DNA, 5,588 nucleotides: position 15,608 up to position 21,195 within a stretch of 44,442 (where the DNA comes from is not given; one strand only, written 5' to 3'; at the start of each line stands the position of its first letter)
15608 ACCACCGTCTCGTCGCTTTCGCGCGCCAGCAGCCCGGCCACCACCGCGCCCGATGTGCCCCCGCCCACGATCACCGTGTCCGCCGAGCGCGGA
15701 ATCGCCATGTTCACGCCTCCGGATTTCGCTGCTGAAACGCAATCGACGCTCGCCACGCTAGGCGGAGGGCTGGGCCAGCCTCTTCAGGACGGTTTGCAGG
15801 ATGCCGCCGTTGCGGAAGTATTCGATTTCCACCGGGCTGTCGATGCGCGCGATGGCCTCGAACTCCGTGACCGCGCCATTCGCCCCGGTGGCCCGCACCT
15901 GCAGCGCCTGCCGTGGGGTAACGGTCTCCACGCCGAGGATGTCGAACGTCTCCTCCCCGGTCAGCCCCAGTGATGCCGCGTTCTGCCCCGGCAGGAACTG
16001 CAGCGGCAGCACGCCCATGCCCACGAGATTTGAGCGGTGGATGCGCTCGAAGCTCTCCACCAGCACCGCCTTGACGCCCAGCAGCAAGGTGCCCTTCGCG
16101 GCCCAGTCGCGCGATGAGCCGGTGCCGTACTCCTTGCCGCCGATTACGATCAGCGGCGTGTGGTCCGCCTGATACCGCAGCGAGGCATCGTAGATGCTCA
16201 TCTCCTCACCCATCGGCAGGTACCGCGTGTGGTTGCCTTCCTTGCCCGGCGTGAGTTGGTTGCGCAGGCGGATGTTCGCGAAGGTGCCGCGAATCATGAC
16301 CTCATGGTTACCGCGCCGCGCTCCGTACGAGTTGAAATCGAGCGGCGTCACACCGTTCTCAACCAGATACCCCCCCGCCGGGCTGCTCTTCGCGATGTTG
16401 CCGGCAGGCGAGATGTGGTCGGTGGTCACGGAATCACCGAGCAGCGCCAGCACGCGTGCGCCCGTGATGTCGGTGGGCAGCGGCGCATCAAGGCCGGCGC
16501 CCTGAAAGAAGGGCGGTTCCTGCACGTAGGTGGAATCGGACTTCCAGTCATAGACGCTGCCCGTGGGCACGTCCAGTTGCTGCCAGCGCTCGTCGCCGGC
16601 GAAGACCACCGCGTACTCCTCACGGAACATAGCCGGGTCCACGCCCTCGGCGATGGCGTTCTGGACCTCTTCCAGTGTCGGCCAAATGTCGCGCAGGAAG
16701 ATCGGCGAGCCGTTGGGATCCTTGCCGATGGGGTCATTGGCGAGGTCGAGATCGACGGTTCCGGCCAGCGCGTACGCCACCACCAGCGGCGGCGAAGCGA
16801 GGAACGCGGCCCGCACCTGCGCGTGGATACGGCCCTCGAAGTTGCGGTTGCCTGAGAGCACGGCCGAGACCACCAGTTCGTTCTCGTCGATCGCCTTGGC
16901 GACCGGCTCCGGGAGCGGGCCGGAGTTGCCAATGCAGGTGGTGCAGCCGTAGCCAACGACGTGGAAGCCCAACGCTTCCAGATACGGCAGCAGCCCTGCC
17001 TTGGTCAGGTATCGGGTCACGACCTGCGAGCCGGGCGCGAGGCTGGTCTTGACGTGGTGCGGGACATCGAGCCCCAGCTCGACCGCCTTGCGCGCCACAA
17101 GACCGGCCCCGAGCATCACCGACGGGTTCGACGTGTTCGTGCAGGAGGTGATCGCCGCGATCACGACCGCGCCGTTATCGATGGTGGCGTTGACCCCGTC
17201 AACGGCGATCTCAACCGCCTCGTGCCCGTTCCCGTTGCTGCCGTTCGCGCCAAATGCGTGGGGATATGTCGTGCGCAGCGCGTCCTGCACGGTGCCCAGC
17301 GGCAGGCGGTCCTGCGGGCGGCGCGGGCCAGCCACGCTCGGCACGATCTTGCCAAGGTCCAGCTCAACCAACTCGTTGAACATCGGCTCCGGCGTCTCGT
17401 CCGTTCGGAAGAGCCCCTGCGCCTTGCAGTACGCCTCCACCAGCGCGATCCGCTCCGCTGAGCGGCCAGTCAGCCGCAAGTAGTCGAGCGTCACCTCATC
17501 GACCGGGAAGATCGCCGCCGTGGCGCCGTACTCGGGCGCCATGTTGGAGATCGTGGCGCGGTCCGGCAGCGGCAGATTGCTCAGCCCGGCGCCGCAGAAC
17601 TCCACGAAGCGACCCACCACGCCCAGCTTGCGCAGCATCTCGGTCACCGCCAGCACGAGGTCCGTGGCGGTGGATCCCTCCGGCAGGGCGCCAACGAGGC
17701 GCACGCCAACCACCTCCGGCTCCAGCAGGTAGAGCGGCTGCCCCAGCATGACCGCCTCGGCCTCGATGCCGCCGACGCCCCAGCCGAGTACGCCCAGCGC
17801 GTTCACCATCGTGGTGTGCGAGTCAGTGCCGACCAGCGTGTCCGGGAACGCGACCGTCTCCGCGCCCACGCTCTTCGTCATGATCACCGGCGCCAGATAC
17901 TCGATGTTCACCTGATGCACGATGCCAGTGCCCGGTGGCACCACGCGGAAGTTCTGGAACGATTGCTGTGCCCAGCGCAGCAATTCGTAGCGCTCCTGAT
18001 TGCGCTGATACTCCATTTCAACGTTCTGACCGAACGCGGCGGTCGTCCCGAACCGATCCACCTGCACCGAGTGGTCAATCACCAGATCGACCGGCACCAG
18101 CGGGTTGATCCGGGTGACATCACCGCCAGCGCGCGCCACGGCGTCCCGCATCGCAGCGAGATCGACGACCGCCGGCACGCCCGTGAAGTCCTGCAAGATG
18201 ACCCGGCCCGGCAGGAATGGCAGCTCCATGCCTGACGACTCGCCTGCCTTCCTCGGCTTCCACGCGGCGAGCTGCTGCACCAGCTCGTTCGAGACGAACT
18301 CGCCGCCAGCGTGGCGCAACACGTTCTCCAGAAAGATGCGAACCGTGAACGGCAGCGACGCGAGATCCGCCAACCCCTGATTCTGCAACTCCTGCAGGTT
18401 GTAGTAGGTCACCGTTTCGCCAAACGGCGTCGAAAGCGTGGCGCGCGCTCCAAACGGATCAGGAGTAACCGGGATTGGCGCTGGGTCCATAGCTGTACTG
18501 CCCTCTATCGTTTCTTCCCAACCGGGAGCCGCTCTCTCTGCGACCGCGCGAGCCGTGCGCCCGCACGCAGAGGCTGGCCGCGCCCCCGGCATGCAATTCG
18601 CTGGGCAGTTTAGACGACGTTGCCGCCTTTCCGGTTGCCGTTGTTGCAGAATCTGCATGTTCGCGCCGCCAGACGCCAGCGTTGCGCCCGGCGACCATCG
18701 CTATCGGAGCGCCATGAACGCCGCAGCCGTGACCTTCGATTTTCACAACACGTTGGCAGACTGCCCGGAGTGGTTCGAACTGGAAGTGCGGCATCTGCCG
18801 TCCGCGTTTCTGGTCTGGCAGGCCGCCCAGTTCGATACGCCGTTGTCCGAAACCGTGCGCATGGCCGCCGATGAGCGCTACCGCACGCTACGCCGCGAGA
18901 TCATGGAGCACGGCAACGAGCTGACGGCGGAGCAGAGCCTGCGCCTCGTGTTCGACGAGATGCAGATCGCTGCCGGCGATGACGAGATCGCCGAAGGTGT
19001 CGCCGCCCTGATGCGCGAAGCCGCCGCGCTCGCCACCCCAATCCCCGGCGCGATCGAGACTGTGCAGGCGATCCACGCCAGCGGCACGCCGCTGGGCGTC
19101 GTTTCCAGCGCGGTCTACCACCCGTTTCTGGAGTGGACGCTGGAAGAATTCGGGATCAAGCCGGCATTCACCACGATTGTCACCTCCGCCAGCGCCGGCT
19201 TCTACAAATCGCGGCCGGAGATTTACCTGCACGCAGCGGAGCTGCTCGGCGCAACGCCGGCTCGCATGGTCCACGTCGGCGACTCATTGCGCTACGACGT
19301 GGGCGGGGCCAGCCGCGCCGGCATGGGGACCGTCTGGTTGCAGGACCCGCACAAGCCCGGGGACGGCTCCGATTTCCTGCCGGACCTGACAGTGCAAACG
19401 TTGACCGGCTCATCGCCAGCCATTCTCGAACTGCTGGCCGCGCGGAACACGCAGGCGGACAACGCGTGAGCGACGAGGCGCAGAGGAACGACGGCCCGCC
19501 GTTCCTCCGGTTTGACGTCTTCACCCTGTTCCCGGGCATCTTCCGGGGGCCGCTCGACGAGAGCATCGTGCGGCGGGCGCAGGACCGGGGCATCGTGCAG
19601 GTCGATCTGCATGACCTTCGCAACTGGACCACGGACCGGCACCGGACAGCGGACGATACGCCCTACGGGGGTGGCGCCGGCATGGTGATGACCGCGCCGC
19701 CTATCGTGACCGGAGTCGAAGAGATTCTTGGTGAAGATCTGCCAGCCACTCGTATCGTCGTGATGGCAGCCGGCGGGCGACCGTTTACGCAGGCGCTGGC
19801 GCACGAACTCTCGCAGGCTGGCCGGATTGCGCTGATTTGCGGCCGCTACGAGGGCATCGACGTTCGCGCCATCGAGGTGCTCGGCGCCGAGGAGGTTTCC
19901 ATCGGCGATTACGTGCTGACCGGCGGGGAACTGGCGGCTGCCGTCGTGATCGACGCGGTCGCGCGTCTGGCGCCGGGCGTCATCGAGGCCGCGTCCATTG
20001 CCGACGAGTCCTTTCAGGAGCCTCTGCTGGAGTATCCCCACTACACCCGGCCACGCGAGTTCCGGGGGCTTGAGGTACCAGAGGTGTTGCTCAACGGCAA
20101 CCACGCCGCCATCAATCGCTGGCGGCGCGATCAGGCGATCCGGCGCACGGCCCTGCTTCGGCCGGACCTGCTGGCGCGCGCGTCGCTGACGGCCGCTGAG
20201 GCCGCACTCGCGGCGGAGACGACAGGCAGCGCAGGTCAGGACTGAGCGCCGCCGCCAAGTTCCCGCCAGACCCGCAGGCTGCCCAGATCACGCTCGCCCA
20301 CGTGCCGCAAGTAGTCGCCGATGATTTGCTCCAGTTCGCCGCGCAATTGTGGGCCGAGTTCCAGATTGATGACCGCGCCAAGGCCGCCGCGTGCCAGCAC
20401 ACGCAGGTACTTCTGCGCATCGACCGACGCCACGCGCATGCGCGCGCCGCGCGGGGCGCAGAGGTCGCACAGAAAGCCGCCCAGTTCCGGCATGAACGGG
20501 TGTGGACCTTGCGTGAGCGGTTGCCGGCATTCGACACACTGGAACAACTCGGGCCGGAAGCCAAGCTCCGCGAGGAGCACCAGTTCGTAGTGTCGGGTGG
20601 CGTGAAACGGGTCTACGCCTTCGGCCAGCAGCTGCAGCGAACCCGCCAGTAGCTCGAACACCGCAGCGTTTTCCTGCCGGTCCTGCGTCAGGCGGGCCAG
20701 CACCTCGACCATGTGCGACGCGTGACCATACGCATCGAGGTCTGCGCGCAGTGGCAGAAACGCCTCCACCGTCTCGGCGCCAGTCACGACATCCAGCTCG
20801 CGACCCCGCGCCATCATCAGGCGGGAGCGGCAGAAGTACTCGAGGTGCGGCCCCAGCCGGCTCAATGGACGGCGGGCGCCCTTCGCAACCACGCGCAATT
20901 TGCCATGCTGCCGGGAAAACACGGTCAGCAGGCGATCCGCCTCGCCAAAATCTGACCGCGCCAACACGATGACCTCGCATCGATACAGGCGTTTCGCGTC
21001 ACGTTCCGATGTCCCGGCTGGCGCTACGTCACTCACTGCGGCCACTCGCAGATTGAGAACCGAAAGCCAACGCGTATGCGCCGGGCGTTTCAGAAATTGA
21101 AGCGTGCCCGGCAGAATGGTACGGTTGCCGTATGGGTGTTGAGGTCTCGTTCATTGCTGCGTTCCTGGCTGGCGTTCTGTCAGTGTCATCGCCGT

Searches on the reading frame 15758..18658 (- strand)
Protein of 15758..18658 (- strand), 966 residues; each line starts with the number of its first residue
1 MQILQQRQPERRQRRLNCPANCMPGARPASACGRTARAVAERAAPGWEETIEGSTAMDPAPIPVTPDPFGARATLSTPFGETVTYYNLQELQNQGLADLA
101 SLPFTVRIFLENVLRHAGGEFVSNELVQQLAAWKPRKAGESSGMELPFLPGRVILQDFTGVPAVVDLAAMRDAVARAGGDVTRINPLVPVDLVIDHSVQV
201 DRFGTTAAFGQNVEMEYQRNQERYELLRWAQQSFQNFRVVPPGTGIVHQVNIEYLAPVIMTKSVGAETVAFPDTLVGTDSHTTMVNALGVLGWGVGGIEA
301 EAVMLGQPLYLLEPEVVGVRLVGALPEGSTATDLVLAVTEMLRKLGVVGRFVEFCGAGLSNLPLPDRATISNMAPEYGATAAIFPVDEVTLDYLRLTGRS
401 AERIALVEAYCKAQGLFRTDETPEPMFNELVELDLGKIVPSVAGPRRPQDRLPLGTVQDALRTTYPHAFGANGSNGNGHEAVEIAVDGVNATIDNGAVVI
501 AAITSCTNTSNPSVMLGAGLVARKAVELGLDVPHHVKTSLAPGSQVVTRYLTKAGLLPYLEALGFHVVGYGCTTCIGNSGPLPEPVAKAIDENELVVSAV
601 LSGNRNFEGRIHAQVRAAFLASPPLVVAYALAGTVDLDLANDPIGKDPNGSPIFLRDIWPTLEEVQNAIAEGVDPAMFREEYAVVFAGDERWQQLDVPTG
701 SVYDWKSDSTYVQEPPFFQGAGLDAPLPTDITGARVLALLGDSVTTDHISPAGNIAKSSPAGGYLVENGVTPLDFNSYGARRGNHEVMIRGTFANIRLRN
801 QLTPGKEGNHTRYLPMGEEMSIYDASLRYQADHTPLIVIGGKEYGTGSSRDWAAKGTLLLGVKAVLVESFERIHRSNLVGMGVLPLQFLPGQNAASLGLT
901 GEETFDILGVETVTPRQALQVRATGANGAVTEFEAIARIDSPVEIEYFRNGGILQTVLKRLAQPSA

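Call 10: search_protein_families(library=pfam, proteins=[window:15758-18658:-], max_evalue=0.00001)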
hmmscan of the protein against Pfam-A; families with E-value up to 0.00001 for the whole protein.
window:15758-18658:- (966 aa): 2 families
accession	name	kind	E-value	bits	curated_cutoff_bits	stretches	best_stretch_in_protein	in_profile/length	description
PF00330.25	Aconitase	-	1.2e-166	555.7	28.7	1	140-633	11-463/463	Aconitase family (aconitate hydratase)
PF00694.25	Aconitase_C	-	5.3e-43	146.9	22.8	1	764-889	4-129/131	Aconitase C-terminal domain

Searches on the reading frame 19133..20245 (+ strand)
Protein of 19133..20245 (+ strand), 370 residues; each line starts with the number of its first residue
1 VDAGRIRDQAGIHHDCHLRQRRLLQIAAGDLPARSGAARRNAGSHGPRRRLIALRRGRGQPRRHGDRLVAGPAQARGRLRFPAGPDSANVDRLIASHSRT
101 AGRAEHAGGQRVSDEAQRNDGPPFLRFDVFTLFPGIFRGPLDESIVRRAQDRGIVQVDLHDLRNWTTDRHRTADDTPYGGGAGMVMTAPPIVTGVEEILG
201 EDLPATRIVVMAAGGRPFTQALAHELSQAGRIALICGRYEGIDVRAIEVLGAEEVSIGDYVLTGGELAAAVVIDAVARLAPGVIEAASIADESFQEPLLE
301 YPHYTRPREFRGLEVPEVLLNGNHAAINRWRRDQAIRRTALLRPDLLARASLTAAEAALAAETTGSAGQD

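Call 10: search_protein_families(library=pfam, proteins=[window:19133-20245:+], max_evalue=0.00001)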
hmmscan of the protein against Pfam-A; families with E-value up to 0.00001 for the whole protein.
window:19133-20245:+ (370 aa): 1 family
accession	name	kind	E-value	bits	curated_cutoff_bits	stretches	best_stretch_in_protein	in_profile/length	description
PF01746.26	tRNA_m1G_MT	-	3.1e-60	203.7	27.3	1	147-344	2-195/195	tRNA (Guanine-1)-methyltransferase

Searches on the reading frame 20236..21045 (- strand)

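Call 10: search_protein_families(library=pfam, proteins=[window:20236-21045:-], max_evalue=0.00001)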
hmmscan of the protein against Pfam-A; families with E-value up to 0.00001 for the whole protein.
window:20236-21045:- (269 aa): 2 families
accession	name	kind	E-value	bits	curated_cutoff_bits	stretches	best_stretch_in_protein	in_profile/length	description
PF02565.21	RecO_C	-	7.3e-31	107.5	22.1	1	100-257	1-156/157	Recombination protein O C terminal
PF11967.14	RecO_N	-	1.4e-21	76.7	27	1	20-96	3-80/80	Recombination protein O N terminal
